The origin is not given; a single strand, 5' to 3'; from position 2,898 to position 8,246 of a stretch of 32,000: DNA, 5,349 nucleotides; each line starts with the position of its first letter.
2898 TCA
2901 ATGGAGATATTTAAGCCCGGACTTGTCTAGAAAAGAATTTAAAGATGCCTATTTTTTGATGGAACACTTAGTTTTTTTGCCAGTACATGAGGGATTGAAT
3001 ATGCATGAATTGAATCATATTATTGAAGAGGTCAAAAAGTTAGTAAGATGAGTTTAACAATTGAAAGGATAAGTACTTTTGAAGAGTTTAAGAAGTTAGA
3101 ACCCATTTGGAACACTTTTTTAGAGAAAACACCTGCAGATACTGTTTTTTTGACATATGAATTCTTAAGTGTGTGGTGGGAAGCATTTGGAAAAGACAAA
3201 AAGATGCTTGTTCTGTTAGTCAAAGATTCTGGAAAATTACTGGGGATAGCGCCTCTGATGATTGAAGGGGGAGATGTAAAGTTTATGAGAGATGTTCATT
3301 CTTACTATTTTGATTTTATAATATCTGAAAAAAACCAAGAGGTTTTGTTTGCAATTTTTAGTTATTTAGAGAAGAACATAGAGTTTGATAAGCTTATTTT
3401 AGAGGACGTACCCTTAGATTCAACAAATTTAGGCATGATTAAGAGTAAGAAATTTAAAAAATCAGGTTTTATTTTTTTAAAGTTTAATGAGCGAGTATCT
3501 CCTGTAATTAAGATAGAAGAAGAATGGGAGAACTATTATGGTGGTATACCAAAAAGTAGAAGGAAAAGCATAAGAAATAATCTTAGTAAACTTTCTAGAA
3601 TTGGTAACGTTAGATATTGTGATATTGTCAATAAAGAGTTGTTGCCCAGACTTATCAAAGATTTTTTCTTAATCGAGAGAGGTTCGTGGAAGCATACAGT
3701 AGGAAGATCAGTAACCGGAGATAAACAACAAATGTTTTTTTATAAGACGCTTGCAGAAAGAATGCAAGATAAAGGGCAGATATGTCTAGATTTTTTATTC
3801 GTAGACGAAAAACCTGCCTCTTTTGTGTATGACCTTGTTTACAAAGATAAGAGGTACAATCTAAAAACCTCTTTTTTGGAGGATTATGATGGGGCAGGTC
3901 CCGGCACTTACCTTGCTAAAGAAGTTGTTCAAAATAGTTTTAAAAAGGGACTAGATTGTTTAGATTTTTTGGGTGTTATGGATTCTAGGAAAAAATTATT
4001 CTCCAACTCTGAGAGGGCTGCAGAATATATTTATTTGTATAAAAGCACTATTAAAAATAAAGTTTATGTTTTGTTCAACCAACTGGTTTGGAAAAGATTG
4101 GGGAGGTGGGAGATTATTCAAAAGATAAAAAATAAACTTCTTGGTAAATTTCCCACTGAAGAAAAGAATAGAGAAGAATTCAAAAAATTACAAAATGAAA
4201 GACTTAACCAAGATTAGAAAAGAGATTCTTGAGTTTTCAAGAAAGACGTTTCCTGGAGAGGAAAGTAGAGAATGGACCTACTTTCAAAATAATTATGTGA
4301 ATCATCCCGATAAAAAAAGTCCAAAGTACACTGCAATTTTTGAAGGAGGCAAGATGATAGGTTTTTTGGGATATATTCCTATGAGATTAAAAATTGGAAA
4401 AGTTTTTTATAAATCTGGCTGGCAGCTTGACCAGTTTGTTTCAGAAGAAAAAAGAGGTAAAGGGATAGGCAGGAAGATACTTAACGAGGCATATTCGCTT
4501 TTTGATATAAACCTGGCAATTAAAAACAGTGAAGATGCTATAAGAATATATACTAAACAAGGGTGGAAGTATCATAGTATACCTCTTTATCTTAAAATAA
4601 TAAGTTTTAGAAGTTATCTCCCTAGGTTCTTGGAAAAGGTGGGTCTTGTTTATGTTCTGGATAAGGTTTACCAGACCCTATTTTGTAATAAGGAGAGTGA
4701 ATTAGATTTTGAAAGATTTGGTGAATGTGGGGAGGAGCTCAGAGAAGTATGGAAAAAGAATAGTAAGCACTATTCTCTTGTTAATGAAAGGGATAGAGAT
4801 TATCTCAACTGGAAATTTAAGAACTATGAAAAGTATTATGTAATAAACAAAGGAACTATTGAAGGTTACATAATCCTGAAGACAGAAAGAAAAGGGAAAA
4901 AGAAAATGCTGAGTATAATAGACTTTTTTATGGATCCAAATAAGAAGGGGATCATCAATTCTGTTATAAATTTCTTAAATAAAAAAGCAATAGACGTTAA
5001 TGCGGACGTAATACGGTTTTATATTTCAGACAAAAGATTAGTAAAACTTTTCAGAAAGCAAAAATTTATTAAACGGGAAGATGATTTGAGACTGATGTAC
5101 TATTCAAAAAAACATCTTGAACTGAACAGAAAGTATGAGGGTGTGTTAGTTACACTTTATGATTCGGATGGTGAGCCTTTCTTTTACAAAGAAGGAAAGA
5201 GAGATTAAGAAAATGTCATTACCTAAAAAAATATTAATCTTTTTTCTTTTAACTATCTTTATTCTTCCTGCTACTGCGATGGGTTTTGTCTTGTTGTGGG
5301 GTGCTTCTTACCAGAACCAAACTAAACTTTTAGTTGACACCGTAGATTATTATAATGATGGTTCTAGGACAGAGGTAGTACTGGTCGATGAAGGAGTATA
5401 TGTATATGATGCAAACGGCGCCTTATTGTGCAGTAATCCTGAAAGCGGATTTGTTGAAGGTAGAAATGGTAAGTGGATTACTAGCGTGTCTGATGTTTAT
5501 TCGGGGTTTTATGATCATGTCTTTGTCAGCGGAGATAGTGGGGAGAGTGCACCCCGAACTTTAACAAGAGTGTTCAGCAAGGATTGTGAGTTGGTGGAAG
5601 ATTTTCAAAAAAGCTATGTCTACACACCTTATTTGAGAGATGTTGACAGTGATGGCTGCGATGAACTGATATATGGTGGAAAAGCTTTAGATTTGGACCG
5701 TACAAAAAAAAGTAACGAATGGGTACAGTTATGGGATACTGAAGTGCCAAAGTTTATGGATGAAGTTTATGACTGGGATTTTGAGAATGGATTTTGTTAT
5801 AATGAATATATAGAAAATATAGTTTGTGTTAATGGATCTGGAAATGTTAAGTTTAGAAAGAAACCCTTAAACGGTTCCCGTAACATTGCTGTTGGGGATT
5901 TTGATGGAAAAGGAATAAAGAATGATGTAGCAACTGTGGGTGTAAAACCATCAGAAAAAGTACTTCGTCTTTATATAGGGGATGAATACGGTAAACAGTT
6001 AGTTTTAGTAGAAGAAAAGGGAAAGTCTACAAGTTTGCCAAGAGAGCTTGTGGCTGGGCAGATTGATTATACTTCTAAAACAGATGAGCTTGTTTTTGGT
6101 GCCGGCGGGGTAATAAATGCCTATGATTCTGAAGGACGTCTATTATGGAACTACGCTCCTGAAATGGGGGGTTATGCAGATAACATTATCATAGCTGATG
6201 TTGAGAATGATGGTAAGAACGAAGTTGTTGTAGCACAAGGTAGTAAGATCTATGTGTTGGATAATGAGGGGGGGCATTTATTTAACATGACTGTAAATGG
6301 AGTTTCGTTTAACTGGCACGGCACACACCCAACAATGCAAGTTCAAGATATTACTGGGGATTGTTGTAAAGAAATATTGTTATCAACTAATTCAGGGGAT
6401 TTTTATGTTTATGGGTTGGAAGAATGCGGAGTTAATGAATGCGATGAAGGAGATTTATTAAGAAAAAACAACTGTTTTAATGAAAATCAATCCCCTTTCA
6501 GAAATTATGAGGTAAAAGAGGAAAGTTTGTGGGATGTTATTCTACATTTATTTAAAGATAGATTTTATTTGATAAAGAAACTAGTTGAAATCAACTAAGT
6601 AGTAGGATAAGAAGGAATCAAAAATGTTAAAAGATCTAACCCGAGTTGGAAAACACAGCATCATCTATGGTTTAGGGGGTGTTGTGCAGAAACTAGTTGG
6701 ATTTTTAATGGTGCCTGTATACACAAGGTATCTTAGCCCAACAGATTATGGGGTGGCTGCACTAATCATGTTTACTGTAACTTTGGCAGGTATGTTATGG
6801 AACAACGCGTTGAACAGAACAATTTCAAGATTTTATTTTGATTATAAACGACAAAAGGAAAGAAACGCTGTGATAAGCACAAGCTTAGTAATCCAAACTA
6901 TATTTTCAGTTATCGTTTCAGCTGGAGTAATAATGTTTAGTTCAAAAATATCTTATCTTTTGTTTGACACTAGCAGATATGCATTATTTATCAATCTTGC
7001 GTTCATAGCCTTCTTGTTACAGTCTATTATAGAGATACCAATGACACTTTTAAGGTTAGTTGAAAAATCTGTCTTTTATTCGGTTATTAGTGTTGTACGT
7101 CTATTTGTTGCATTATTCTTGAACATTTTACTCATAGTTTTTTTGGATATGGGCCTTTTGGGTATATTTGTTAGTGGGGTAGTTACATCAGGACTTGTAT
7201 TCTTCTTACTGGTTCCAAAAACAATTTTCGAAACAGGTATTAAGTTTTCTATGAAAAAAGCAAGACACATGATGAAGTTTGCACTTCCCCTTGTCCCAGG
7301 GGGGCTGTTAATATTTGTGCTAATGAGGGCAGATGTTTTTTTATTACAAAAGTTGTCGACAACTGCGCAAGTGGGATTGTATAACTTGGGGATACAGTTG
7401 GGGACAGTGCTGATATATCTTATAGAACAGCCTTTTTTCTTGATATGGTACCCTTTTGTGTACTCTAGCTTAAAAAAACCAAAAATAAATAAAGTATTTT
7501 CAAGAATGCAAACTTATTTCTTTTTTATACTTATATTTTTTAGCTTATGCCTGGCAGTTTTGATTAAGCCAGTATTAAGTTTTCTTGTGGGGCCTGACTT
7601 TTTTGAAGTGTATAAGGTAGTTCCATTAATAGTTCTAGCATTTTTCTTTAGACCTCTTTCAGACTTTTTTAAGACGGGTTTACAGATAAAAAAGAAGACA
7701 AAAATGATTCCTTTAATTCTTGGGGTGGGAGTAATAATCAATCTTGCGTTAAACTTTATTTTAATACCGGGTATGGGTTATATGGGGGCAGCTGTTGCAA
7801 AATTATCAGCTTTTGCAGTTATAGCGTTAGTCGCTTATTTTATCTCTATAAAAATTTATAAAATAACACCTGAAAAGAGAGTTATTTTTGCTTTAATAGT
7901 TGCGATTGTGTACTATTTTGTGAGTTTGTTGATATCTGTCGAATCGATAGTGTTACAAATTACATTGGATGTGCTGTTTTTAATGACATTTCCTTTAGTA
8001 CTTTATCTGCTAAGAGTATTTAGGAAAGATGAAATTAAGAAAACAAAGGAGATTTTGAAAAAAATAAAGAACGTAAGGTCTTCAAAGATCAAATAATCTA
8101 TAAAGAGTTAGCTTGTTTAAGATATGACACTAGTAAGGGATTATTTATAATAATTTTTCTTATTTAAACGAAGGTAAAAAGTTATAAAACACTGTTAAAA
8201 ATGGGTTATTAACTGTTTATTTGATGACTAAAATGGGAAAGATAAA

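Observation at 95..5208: A pyruvoyl PanD heads a ligase, aminotransferase and double-GNAT module in a glycan cluster, suggesting beta-alanine (or related aminoacyl) decoration of a surface sugar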

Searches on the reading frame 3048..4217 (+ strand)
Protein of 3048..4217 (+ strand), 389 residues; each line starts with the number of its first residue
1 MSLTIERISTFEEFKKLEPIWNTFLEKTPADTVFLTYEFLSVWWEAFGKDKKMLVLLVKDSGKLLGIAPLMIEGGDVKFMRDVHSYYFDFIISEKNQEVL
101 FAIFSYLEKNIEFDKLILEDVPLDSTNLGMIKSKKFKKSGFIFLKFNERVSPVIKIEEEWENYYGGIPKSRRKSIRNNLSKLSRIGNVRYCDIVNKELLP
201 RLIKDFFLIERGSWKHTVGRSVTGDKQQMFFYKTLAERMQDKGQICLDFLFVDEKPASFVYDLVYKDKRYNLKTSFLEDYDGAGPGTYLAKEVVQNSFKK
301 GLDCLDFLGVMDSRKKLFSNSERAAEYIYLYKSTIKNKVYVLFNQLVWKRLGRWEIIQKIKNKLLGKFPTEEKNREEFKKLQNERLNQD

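Call 4: search_protein_families(library=pfam, proteins=[window:3048-4217:+], max_evalue=0.01)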
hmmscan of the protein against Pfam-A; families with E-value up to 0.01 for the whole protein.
window:3048-4217:+ (389 aa): 1 family
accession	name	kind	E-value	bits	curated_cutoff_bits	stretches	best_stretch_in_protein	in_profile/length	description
PF13480.13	Acetyltransf_6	-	1.1e-17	65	22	1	169-309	1-136/143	Acetyltransferase (GNAT) domain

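Call 5: search_protein_families(library=ncbifam, proteins=[window:3048-4217:+], max_evalue=0.001)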
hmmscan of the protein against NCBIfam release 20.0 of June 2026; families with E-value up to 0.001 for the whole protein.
window:3048-4217:+ (389 aa): 1 family
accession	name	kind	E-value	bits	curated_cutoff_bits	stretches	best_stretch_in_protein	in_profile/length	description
NF047385.1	T4SS_GNAT_BspF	exception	2.7e-06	26.3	775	1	112-299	166-354/428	type IV secretion system effector crotonyl transferase BspF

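Call 40: search_solved_structures(query=window:3048-4217:+, max_evalue=1, show_alignments=1)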
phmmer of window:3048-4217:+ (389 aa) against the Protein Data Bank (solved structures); distinct sequences matched with E-value up to 1: 0.

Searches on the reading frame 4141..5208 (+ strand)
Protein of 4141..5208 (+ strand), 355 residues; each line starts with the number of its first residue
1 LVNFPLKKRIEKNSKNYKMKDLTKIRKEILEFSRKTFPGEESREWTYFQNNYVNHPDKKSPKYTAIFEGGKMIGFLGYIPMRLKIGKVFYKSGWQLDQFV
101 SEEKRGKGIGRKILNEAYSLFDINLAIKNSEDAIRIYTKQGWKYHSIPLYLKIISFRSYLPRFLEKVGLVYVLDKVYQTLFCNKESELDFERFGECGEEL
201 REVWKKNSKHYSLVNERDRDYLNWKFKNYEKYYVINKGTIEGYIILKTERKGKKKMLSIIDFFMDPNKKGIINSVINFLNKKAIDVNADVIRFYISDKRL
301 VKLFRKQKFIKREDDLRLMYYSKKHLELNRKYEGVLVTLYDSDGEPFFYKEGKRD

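Call 4: search_protein_families(library=pfam, proteins=[window:4141-5208:+], max_evalue=0.01)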
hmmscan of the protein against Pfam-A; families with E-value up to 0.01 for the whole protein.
window:4141-5208:+ (355 aa): 4 families
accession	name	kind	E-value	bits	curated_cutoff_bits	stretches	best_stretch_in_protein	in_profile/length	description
PF00583.31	Acetyltransf_1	-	5.9e-09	36.7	20.7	1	28-142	3-116/116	Acetyltransferase (GNAT) family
PF13508.13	Acetyltransf_7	-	2e-07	31.7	27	1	67-143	9-83/84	Acetyltransferase (GNAT) domain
PF13527.13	Acetyltransf_9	-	6.2e-06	26.7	25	1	27-143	11-125/127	Acetyltransferase (GNAT) domain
PF13673.13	Acetyltransf_10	-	0.00038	20.9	23.6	1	98-145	57-110/128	Acetyltransferase (GNAT) domain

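Call 5: search_protein_families(library=ncbifam, proteins=[window:4141-5208:+], max_evalue=0.001)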
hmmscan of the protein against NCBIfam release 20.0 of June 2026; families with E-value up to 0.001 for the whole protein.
window:4141-5208:+ (355 aa): 1 family
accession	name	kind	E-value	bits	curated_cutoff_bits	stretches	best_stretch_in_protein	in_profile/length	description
TIGR01575.1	rimI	equivalog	1.7e-08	34.7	86.4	1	27-144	3-114/132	ribosomal protein S18-alanine N-acetyltransferase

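Call 39: search_solved_structures(query=window:4195-5208:+, max_evalue=1, show_alignments=1)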
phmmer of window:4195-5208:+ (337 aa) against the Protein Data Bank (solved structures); distinct sequences matched with E-value up to 1: 18.
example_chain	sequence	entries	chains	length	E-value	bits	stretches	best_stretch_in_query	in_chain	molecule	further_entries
7d5k_A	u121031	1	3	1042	0.039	16.4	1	205-281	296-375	Cellulose synthase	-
6wlb_A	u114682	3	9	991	0.062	15.7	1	205-284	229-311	Cellulose synthase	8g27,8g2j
8vht_A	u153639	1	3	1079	0.1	15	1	204-285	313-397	Cellulose synthase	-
3rlz_A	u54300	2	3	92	0.12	14.8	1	132-175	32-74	Protein S100-B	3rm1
8vi0_A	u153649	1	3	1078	0.13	14.6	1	204-282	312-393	Cellulose synthase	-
1vhs_A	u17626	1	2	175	0.28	13.6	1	37-111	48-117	similar to phosphinothricin acetyltransferase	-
3i9s_A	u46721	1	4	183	0.33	13.3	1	33-98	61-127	Integron cassette protein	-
6vr2_A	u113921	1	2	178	0.52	12.7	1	46-132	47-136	Aminoglycoside 2'-N-acetyltransferase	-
6vou_A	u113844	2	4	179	0.53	12.7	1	46-132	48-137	Aminoglycoside 2'-N-acetyltransferase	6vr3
6vta_A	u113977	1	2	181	0.54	12.6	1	46-132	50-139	Aminoglycoside 2'-N-acetyltransferase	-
7jzs_A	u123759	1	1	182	0.54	12.6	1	46-132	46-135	Aminoglycoside 2'-N-acetyltransferase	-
4fqo_A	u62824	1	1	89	0.56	12.6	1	132-175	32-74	Protein S100-B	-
3lk0_A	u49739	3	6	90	0.57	12.5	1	132-175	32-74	Protein S100-B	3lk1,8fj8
1mho_A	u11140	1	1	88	0.57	12.5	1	133-175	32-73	S-100 PROTEIN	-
1cfp_A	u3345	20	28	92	0.59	12.5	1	132-175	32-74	S100B | Protein S100-B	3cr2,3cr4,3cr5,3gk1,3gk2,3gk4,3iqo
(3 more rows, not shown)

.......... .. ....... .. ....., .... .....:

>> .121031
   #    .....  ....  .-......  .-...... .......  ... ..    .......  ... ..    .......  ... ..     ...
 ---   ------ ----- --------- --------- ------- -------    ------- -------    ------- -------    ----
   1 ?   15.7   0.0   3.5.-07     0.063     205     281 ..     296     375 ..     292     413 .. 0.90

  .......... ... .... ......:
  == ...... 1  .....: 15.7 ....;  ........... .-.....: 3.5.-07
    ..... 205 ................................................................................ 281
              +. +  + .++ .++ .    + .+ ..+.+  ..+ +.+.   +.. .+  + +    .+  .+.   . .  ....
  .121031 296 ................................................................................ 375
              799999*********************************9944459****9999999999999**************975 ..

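Call 51: search_protein_representatives(protein=window:4195-5208:+)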
Query: 337 residues. Proteins with E-value up to 0.001 (for the whole library): 1076; up to 1e-10: 97; up to 1e-30: 1. The best 150 are listed.
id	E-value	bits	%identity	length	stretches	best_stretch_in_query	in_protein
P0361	1.6e-222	754.1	100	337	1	1-337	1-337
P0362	9.8e-25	103.9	28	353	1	27-302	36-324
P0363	6.7e-23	97.8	28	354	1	20-302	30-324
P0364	4.2e-22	95.2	26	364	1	22-303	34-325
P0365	4.6e-19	85.2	33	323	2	40-136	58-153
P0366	1.3e-16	77.2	25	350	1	21-327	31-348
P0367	1.6e-16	76.9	29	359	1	12-305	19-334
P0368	1.1e-15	74.1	29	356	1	25-284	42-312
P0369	3.4e-15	72.5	23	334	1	26-293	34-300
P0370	4.1e-15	72.2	25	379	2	26-142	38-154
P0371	7.5e-15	71.4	28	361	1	23-305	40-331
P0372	7.5e-15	71.4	29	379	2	171-259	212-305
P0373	1.5e-14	70.4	28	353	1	36-306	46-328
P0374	1.6e-14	70.3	25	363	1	36-306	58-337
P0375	3.5e-14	69.2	26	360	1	9-294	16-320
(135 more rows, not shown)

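Call 53: search_solved_structures(query=A2, max_evalue=1, show_alignments=0)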
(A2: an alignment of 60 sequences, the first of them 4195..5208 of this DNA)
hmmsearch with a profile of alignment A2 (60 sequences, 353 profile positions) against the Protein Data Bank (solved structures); distinct sequences matched with E-value up to 1: 186 (the best 60 are shown).
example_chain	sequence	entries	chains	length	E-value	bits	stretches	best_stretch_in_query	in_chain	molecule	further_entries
6vr2_A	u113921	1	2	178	1.2e-07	34.8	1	53-132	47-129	Aminoglycoside 2'-N-acetyltransferase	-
6vou_A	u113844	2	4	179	1.2e-07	34.8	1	53-132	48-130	Aminoglycoside 2'-N-acetyltransferase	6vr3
6vta_A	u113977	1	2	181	1.2e-07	34.7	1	53-132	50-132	Aminoglycoside 2'-N-acetyltransferase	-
7jzs_A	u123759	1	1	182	1.2e-07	34.7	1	53-132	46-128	Aminoglycoside 2'-N-acetyltransferase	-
5us1_A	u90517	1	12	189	1.4e-07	34.6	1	53-132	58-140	Aminoglycoside 2'-N-acetyltransferase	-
2atr_A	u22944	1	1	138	1.2e-06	31.4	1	79-139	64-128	acetyltransferase, GNAT family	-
2q0y_A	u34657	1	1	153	1.8e-06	30.9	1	49-136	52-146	GCN5-related N-acetyltransferase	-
1wwz_A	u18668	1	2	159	2e-06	30.8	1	1-148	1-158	hypothetical protein PH1933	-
4j3g_A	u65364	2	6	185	3.3e-06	30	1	3-139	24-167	GCN5-related N-acetyltransferase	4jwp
7mx2_A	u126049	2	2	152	5e-06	29.4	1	65-140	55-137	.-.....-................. 30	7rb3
1i12_A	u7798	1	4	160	9.5e-06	28.5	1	4-135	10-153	GLUCOSAMINE-PHOSPHATE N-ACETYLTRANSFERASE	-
1i1d_A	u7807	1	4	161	9.5e-06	28.5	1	4-135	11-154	GLUCOSAMINE-PHOSPHATE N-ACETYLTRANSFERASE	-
1i21_A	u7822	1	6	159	9.5e-06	28.5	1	4-135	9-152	GLUCOSAMINE-PHOSPHATE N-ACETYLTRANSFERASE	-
8fbt_B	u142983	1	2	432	2.2e-05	27.3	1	7-111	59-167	Glycylpeptide N-tetradecanoyltransferase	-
8fbm_A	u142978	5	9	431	2.2e-05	27.3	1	7-112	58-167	Glycylpeptide N-tetradecanoyltransferase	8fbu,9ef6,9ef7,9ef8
3n7z_A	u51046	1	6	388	8.6e-05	25.4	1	47-137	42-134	Acetyltransferase, GNAT family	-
2ozg_A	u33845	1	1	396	0.0003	23.6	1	54-140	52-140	GCN5-related N-acetyltransferase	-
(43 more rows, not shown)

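Call 54: search_protein_families(library=ncbifam, alignment_id=A2, max_evalue=0.001)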
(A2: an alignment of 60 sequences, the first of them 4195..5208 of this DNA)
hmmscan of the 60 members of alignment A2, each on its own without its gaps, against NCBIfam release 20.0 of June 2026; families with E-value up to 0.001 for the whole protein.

A. member 1, window:4195-5208:+ (337 aa): 1 family
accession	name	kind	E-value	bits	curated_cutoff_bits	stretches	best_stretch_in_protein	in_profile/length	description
TIGR01575.1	rimI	equivalog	1.4e-08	35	86.4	1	9-126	3-114/132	ribosomal protein S18-alanine N-acetyltransferase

B. families by the number of members that match (of 60 scanned): 4 families
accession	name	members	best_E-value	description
TIGR01575.1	rimI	4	1.4e-08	ribosomal protein S18-alanine N-acetyltransferase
NF033083.0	AAC_3_I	3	0.00017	AAC(3)-I family aminoglycoside N-acetyltransferase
NF002368.0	PRK01346.1-5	1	3.1e-07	enhanced intracellular survival protein Eis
NF007807.0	PRK10514.1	1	0.00039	acetyltransferase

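Call 55: predict_structure(protein=window:4195-5208:+)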
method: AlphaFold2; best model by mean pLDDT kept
length: 337 residues; sequences in the alignment: 1
mean_pLDDT: 35.9   pTM: 0.20
mean pLDDT of the five models: 35.9, 33.6, 31.3, 31.3, 30.9
residues with pLDDT >= 90: 0; 70-90: 0; 50-70: 2; < 50: 335
segments of 3 or more residues with pLDDT < 50: 1-233, 235-287, 289-337
pLDDT, mean of each block of 10 residues (from residue 1): 41 41 44 42 37 34 30 33 38 37 30 29 27 27 33 31 32 37 40 33 39 35 39 37 43 41 37 38 46 38 31 31 35 32
secondary structure, 60 per line:
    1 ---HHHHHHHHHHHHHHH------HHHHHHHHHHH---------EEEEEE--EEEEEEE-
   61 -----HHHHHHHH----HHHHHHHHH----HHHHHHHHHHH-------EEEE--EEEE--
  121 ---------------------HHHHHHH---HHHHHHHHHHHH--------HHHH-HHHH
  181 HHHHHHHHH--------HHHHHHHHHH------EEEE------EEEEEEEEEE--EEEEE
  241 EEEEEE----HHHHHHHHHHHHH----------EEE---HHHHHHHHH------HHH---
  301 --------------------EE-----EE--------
elements in order: H4-18 H25-35 E45-50 E53-59 H66-73 H78-86 H91-101 E109-112 E115-118 H142-148 H152-163 H172-175 H177-189 H198-207 E214-217 E224-233 E236-246 H251-263 E274-276 H280-288

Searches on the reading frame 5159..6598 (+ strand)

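Call 4: search_protein_families(library=pfam, proteins=[window:5159-6598:+], max_evalue=0.01)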
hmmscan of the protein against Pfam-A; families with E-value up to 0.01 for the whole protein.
window:5159-6598:+ (479 aa): 4 families
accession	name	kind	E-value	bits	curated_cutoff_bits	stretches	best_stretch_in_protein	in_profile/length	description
PF13517.12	FG-GAP_3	-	7.3e-07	30.1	26.9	1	347-407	1-60/61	FG-GAP-like repeat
PF25292.1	Beta-prop_CGLA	-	5.4e-06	26.5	26.8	1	317-379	9-71/316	Lambda-carrageenase beta-propeller domain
PF21348.3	RGL11_C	-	0.00024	20.5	27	0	146-183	227-264/490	Rhamnogalacturonan lyase family 11, C-terminal domain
PF14783.12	BBS2_Mid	-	0.0049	17.4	27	0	343-359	2-18/108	Ciliary BBSome complex subunit 2, middle region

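Call 5: search_protein_families(library=ncbifam, proteins=[window:5159-6598:+], max_evalue=0.001)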
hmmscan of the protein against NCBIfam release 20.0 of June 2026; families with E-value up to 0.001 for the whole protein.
window:5159-6598:+ (479 aa): 1 family
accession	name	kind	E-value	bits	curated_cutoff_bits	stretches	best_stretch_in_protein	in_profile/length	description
NF052506.1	PA5033_fam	subfamily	4.3e-06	25.7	100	1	307-411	127-227/284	PA5033 family protein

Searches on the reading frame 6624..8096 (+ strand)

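Call 4: search_protein_families(library=pfam, proteins=[window:6624-8096:+], max_evalue=0.01)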
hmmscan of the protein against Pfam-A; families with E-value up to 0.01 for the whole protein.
window:6624-8096:+ (490 aa): 2 families
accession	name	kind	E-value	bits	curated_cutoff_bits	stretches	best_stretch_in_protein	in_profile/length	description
PF01943.22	Polysacc_synt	-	3.8e-19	69.6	28.2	1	9-277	2-268/274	Polysaccharide biosynthesis protein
PF13440.11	Polysacc_synt_3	-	2.2e-15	57.1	23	1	34-326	3-288/293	Polysaccharide biosynthesis protein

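Call 5: search_protein_families(library=ncbifam, proteins=[window:6624-8096:+], max_evalue=0.001)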
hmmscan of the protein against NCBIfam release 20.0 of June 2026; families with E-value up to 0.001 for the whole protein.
window:6624-8096:+ (490 aa): 1 family
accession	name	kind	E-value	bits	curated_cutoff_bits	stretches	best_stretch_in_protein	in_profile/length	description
NF050818.1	PolSacchBiosHfsF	equivalog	3e-21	76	700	1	19-410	13-405/468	polysaccharide biosynthesis protein HfsF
